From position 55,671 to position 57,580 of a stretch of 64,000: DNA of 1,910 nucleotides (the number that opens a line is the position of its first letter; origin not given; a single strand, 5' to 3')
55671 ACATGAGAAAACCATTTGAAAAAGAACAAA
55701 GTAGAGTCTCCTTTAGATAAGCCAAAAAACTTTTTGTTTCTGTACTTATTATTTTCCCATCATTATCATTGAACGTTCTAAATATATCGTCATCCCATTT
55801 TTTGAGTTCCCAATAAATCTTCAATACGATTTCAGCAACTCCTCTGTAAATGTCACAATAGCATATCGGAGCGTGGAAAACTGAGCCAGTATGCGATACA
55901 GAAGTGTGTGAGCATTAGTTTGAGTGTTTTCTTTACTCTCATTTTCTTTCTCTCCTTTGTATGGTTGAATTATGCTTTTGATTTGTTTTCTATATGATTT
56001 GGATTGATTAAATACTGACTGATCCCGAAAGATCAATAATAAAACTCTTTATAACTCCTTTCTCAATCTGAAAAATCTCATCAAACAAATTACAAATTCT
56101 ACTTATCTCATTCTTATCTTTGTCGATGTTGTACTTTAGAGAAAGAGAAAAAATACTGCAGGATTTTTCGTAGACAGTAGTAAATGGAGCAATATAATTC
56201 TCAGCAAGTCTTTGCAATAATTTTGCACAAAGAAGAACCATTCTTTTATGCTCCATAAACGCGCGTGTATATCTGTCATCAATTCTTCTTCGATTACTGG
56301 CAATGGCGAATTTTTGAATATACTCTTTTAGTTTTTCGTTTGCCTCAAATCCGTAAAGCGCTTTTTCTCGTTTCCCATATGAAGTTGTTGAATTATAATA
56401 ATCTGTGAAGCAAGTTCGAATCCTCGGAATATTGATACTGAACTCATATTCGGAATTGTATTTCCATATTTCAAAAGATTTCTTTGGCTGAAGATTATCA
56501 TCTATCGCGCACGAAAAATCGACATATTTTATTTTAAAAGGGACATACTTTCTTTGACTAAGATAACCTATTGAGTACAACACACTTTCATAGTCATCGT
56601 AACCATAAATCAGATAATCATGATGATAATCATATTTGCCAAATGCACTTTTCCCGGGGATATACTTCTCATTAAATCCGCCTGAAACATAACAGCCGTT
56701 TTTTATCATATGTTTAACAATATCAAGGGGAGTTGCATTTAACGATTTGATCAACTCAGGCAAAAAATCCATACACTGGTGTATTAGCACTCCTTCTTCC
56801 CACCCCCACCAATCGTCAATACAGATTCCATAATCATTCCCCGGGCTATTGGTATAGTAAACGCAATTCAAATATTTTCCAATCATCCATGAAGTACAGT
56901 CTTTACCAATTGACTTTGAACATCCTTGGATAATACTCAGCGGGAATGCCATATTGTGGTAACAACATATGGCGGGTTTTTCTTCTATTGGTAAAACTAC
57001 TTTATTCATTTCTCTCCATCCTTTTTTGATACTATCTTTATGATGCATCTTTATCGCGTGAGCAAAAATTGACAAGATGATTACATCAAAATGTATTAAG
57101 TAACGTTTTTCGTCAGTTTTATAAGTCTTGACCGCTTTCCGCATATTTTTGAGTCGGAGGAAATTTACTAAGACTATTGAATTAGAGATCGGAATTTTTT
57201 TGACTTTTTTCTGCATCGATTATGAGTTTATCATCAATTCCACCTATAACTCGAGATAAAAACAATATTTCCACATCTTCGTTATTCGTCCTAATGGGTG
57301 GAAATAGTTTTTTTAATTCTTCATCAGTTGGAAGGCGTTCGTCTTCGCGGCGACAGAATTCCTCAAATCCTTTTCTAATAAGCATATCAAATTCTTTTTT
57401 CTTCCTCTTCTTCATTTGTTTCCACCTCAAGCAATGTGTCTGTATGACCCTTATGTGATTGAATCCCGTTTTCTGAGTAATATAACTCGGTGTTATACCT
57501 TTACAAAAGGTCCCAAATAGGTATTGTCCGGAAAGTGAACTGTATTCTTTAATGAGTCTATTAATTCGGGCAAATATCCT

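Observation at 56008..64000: Cysteine-rich 80-aa peptide in a co-directional cluster of two ABC systems, a lipoprotein and two papain/BtrH-like paralogs, with no recognisable modification enzyme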

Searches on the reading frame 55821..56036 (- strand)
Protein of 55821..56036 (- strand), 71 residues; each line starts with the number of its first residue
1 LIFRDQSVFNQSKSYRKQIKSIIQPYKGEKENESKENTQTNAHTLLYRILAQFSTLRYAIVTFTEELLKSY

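Call 7: search_protein_families(library=pfam, proteins=[window:55821-56036:-], max_evalue=0.01)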
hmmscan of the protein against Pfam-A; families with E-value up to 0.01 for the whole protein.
window:55821-56036:- (71 aa): 0 families

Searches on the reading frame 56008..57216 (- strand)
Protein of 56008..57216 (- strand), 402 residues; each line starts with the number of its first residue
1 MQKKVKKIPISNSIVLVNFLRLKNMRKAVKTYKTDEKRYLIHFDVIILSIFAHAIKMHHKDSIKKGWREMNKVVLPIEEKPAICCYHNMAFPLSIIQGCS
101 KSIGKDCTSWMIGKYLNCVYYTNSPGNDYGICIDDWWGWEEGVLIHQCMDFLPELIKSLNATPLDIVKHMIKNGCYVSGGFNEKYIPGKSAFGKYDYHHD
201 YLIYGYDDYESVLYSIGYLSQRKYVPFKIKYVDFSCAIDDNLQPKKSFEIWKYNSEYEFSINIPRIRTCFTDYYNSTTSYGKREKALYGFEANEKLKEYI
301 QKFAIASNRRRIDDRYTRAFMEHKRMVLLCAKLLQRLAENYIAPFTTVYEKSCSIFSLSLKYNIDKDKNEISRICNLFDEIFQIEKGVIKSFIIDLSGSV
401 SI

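Call 3: search_protein_families(library=pfam, proteins=[window:56008-57216:-], max_evalue=0.1)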
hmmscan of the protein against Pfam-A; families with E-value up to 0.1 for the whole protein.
window:56008-57216:- (402 aa): 0 families

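Call 4: search_protein_families(library=ncbifam, proteins=[window:56008-57216:-], max_evalue=0.1)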
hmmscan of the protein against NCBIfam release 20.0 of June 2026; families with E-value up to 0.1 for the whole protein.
window:56008-57216:- (402 aa): 2 families
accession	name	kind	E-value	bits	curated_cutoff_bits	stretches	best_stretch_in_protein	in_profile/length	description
TIGR00740.1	TIGR00740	equivalog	0.034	13.8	193.3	1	313-376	26-87/239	carboxy-S-adenosyl-L-methionine synthase CmoA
NF011995.0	PRK15451.1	equivalog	0.066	12.7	285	0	333-376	45-90/247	carboxy-S-adenosyl-L-methionine synthase CmoA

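Call 52: find_related_loci(query=A4, collection=genome_contigs, flank=10000)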
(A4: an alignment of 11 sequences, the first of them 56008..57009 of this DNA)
Query A4 (333 aa) in genome_contigs; peptide patterns used: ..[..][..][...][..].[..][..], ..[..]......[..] (x = any residue, [..] = any of these).
99 stretches matched a pattern; 22 encode a relative of the query (tblastn E <= 1e-3); 22 distinct loci.
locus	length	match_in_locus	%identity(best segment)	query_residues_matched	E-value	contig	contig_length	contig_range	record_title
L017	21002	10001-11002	37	2-330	6e-75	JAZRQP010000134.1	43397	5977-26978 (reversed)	MAG: Faecalimonas sp. isolate T1900045361_YK20190051.MAGScoT_cleanbin_000021 SGB_6817_k141_986349, whole genome shotgun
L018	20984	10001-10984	37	2-324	4e-73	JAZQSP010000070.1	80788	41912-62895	MAG: Faecalimonas sp. isolate T1900045203_TC20190199.MAGScoT_cleanbin_000004 SGB_5327_k141_913803, whole genome shotgun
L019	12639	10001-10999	38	3-331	9e-68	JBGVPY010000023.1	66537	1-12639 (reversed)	MAG: Eubacteriales bacterium isolate fecal_MAG_177 fecal_MAG_177_contig_0023, whole genome shotgun sequence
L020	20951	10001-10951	35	1-310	3e-64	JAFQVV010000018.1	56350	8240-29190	MAG: Clostridia bacterium isolate RGIG2197 Goat_Colon.Co__c1522855, whole genome shotgun sequence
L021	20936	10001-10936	33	2-316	2e-53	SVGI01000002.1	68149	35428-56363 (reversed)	MAG: Clostridiales bacterium isolate SIG354 NODE_9895_length_68149_cov_1.829349, whole genome shotgun sequence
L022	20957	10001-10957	33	1-323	3e-51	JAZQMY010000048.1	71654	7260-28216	MAG: Clostridia bacterium isolate T1900045247_TH20190017.MAGScoT_cleanbin_000020 SGB_5663_k141_4637883, whole genome sho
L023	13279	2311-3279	33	3-330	2e-46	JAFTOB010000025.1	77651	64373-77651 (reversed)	MAG: Clostridia bacterium isolate RGIG3994 Roe_deer_Cecum-4__c71442, whole genome shotgun sequence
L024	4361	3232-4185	31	5-333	5e-46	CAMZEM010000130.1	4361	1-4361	MAG TPA_asm: uncultured Clostridia bacterium isolate SRR10912533_bin.8_metaWRAP_v1.3_MAG genome assembly, contig: ERZ142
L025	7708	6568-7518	31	5-324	2e-43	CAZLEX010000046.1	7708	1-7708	MAG TPA_asm: uncultured Oscillospiraceae bacterium isolate SRP225648_co1_157 genome assembly, contig: NODE_24269_length_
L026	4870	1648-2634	30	2-328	7e-41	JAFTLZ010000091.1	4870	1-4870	MAG: Clostridia bacterium isolate RGIG3940 Roe_deer_Cecum-3__c332245, whole genome shotgun sequence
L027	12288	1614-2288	33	2-230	1e-35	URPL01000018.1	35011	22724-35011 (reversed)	uncultured Clostridiales bacterium isolate UMGS1225 genome assembly, contig: NODE_502_length_35011_cov_8.839383, whole g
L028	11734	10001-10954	29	2-320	2e-45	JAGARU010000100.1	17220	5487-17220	MAG: Clostridia bacterium isolate RGIG8715 Water_deer_Colon-4__c241259, whole genome shotgun sequence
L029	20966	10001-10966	23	12-329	7e-21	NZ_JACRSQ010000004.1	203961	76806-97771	Bianquea renquensis strain NSJ-32 H6_ctg0004, whole genome shotgun sequence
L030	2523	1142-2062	23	2-305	3e-19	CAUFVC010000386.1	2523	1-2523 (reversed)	MAG TPA_asm: uncultured Eubacteriales bacterium isolate SRR13494517_bin.74_MetaWRAP_v1.3_MAG genome assembly, contig: ER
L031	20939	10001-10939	29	5-324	2e-34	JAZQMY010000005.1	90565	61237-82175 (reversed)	MAG: Clostridia bacterium isolate T1900045247_TH20190017.MAGScoT_cleanbin_000020 SGB_5663_k141_2396114, whole genome sho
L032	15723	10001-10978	24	1-327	1e-17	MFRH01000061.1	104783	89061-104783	MAG: Candidatus Margulisbacteria bacterium GWF2_35_9 gwf2_scaffold_409, whole genome shotgun sequence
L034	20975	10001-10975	21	1-324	4e-14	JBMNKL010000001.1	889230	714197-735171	MAG: Acetivibrionales bacterium isolate SBF912LR0HQ0016 contig_17604, whole genome shotgun sequence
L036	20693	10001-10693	27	95-323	1e-12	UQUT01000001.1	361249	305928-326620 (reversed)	uncultured Eubacterium sp. isolate UMGS660 genome assembly, contig: NODE_4_length_361249_cov_17.725198, whole genome sho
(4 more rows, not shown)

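Call 60: search_protein_families(library=pfam, proteins=[L031:5740-6651:+, L031:7366-8262:+, L031:8506-9969:+, L036:6365-7273:+, L036:7563-9134:+, L036:10717-11685:+, L020:8150-9994:+, L034:9723-9989:+, L034:8391-9722:+, L034:7261-8406:+], max_evalue=0.001)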
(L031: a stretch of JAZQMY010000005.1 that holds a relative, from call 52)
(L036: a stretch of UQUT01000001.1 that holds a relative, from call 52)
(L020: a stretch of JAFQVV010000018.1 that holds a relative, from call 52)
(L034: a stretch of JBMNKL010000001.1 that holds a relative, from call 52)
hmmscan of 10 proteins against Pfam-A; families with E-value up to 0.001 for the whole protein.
L031:5740-6651:+ (303 aa): 0 families

L031:7366-8262:+ (298 aa): 1 family
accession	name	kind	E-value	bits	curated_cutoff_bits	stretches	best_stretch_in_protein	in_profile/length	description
PF14907.12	NTP_transf_5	-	1.2e-22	81.1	31.2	1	14-222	59-248/249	Uncharacterised nucleotidyltransferase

L031:8506-9969:+ (487 aa): 0 families

L036:6365-7273:+ (302 aa): 1 family
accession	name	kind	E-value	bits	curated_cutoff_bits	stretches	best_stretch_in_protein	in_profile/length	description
PF14907.12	NTP_transf_5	-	1.9e-18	67.4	31.2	1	31-227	70-248/249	Uncharacterised nucleotidyltransferase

L036:7563-9134:+ (523 aa): 0 families

L036:10717-11685:+ (322 aa): 0 families

L020:8150-9994:+ (614 aa): 2 families
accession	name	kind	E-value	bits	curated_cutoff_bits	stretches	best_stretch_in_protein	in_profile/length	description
PF00082.27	Peptidase_S8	-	2.1e-13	50.7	21.8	1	24-219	4-249/288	Subtilase family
PF07755.17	DUF1611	-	1.4e-09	38.1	25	1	395-550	8-164/201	Domain of unknown function (DUF1611_C) P-loop domain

L034:9723-9989:+ (88 aa): 2 families
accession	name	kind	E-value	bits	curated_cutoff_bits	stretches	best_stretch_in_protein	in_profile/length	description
PF00550.31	PP-binding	-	8.1e-13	48.9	20.8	1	21-76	14-67/67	Phosphopantetheine attachment site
PF23297.2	ACP_SdgA_C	-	0.00012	22.5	27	1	2-78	10-81/95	Highly reducing polyketide synthase sdgA, C-terminal ACP domain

L034:8391-9722:+ (443 aa): 5 families
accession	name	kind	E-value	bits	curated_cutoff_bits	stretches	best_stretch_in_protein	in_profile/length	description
PF18604.6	PreAtp-grasp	-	1.7e-13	51.4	27.5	1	51-140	4-92/94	Pre ATP-grasp domain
PF02222.28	ATP-grasp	-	1.1e-08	35.4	27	1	165-330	3-156/179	ATP-grasp domain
PF02655.19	ATP-grasp_3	-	2e-07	31.7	23.2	1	191-340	25-158/160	ATP-grasp domain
PF18105.7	PGM1_C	-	4.9e-06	26.4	22.5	1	375-428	2-46/54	PGM1 C-terminal domain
PF02786.22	CPSase_L_D2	-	0.00013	22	19.8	1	157-343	1-184/211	Carbamoyl-phosphate synthase L chain, ATP binding domain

L034:7261-8406:+ (381 aa): 1 family
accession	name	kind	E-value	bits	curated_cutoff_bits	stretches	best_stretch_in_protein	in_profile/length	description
PF14399.12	BtrH_N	-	4.1e-10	40.5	29.7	1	37-162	2-134/134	Butirosin biosynthesis protein H, N-terminal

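Call 61: search_protein_families(library=pfam, proteins=[L019:3175-4485:+, L019:8220-9020:+, L019:9017-9916:+, L032:9087-9338:+, L032:9427-9930:+, L029:8719-9930:+, L029:11266-12480:+, L018:9562-9948:+, L018:6875-8179:+, L023:644-2296:+], max_evalue=0.001)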
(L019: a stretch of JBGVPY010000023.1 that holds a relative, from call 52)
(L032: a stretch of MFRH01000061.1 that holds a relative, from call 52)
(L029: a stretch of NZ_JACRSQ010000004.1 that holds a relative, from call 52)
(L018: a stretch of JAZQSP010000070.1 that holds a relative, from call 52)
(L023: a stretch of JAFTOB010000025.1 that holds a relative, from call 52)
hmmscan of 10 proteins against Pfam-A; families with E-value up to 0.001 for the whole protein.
L019:3175-4485:+ (436 aa): 2 families
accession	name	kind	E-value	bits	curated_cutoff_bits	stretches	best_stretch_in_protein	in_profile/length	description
PF04055.27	Radical_SAM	-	5.4e-14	53.1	29.5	1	112-244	1-144/166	Radical SAM superfamily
PF13353.11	Fer4_12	-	1.8e-07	32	22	1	116-227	13-132/137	4Fe-4S single cluster domain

L019:8220-9020:+ (266 aa): 2 families
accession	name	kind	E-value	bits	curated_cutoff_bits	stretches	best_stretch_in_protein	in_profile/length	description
PF03255.19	ACCA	-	6.2e-84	282.2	23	1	16-262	64-310/310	Acetyl co-enzyme A carboxylase carboxyltransferase-like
PF01039.27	Carboxyl_trans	-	2.7e-11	43.2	22.3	1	41-191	279-425/493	Carboxyl transferase domain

L019:9017-9916:+ (299 aa): 1 family
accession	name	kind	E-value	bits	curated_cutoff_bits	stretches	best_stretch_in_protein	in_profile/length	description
PF00698.26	Acyl_transf_1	-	4e-21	76.3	32.7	1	7-281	3-275/319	Acyl transferase domain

L032:9087-9338:+ (83 aa): 0 families

L032:9427-9930:+ (167 aa): 0 families

L029:8719-9930:+ (403 aa): 1 family
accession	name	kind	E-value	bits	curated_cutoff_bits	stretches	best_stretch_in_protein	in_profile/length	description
PF00295.23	Glyco_hydro_28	-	4.2e-05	23.2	22.9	0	61-235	16-171/324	Glycosyl hydrolases family 28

L029:11266-12480:+ (404 aa): 3 families
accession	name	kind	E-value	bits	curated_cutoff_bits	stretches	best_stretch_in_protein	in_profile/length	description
PF00291.31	PALP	-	4.6e-88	295.8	35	1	23-308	3-295/295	Pyridoxal-phosphate dependent enzyme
PF01842.31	ACT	-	2.3e-07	30.9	27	1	335-396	5-64/66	ACT domain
PF13291.12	ACT_4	-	0.00012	23.1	27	1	330-397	6-70/80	ACT domain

L018:9562-9948:+ (128 aa): 1 family
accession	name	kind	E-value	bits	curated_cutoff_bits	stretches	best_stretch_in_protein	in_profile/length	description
PF08769.17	Spo0A_C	-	6.2e-18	65.2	25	1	18-119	2-104/104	Sporulation initiation factor Spo0A C terminal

L018:6875-8179:+ (434 aa): 2 families
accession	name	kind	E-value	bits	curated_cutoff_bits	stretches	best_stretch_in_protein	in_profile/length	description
PF14501.12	HATPase_c_5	-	8.4e-13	48.6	22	1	325-432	3-102/102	GHKL domain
PF02518.31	HATPase_c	-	1.9e-07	31.9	26.4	1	329-414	7-93/111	Histidine kinase-, DNA gyrase B-, and HSP90-like ATPase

L023:644-2296:+ (550 aa): 0 families

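Call 80: search_protein_families(library=ncbifam, proteins=[L020:4426-4578:+, L020:4270-4413:+], max_evalue=0.01)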
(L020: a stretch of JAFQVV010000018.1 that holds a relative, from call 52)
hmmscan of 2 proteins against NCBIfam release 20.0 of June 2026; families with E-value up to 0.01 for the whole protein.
L020:4426-4578:+ (50 aa): 0 families

L020:4270-4413:+ (47 aa): 0 families

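Call 81: search_solved_structures(query=L034:7261-8406:+, max_evalue=10, show_alignments=3)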
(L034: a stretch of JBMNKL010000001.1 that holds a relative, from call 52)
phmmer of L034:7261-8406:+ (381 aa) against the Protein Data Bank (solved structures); distinct sequences matched with E-value up to 10: 0.

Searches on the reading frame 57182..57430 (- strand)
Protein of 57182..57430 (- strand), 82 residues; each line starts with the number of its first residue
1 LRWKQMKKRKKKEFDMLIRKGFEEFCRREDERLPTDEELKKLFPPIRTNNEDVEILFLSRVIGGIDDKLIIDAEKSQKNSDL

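Call 3: search_protein_families(library=pfam, proteins=[window:57182-57430:-], max_evalue=0.1)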
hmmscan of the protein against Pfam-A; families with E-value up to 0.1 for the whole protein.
window:57182-57430:- (82 aa): 0 families

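Call 4: search_protein_families(library=ncbifam, proteins=[window:57182-57430:-], max_evalue=0.1)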
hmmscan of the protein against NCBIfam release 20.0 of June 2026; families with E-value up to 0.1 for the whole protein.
window:57182-57430:- (82 aa): 0 families

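Call 80: search_protein_families(library=ncbifam, proteins=[window:57182-57415:-], max_evalue=0.01)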
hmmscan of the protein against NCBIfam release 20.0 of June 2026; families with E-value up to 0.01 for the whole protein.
window:57182-57415:- (77 aa): 0 families
